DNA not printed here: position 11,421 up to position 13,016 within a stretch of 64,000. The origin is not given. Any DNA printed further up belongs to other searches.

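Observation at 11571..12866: MTAP/PNP-APRT fusion protein embedded in the glycan operon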

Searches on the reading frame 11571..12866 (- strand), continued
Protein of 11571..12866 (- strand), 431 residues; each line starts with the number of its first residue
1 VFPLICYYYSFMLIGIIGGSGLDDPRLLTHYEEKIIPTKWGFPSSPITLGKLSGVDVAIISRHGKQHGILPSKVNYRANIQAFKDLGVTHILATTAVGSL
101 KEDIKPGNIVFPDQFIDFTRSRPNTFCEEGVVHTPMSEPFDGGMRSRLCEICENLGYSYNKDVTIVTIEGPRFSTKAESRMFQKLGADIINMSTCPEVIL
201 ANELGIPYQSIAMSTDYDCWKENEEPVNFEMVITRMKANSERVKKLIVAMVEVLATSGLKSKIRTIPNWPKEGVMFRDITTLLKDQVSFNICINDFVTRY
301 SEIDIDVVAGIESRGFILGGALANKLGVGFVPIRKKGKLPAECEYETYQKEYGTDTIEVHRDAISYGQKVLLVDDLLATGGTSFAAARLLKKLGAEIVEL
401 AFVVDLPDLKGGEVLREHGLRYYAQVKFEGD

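Call 44: find_encoding_contigs(protein=P0248, flank=9000, max_places=2)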
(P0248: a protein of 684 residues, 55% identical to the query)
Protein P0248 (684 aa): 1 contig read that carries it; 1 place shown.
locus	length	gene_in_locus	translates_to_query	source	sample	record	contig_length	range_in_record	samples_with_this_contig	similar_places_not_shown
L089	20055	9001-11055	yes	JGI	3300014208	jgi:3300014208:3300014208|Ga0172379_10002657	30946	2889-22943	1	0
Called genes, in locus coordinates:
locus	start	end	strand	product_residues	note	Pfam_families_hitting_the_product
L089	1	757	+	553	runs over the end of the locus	-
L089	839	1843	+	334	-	PF01073:3Beta_HSD, PF01370:Epimerase, PF07993:NAD_binding_4 (weak), PF16363:GDP_Man_Dehyd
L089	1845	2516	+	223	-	PF00535:Glycos_transf_2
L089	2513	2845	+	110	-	PF10066:DUF2304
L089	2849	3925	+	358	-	PF00535:Glycos_transf_2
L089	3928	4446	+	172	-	-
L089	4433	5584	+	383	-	PF13439:Glyco_transf_4, PF13579:Glyco_trans_4_4, PF00534:Glycos_transf_1, PF13692:Glyco_trans_1_4, PF13524:Glyco_trans_1_2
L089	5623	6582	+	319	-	PF04055:Radical_SAM, PF13186:SPASM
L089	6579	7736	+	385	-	PF13439:Glyco_transf_4, PF13579:Glyco_trans_4_4, PF00534:Glycos_transf_1, PF13692:Glyco_trans_1_4, PF26337:Gtf3_C (weak)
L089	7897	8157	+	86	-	-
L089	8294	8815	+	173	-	PF00156:Pribosyltran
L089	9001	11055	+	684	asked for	PF01048:PNP_UDP_1, PF03446:NAD_binding_2 (faint), PF03721:UDPG_MGDP_dh_N, PF00984:UDPG_MGDP_dh, PF03720:UDPG_MGDP_dh_C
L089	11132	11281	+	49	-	-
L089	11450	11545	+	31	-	-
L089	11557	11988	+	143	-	-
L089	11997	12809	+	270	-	PF12705:PDDEXK_1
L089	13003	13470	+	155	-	PF00583:Acetyltransf_1, PF13673:Acetyltransf_10, PF13508:Acetyltransf_7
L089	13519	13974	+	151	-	PF00578:AhpC-TSA, PF08534:Redoxin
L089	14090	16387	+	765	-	PF00271:Helicase_C (weak), PF24409:wHTH-PRTase_assc (weak)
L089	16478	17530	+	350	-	PF02547:Queuosine_synth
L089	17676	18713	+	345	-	PF01336:tRNA_anti-codon (weak), PF01966:HD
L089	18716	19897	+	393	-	PF13439:Glyco_transf_4 (faint), PF00534:Glycos_transf_1, PF13692:Glyco_trans_1_4, PF13524:Glyco_trans_1_2 (weak)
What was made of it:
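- In L089, apt plus an MTAP-UDP-glucose-dehydrogenase fusion lie at the end of a GT2/GT4/rSAM-SPASM/epimerase cluster (call 44).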

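Call 49: find_encoding_contigs(protein=P0244, flank=7000, max_places=2)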
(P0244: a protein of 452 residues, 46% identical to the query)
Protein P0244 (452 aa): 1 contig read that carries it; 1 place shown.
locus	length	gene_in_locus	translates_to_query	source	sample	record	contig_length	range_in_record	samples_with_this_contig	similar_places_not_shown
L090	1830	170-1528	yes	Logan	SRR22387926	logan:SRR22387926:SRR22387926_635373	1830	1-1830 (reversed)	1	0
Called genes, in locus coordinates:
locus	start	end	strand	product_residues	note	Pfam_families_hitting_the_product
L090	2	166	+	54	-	?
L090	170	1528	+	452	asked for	PF00156:Pribosyltran, PF01048:PNP_UDP_1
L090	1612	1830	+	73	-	?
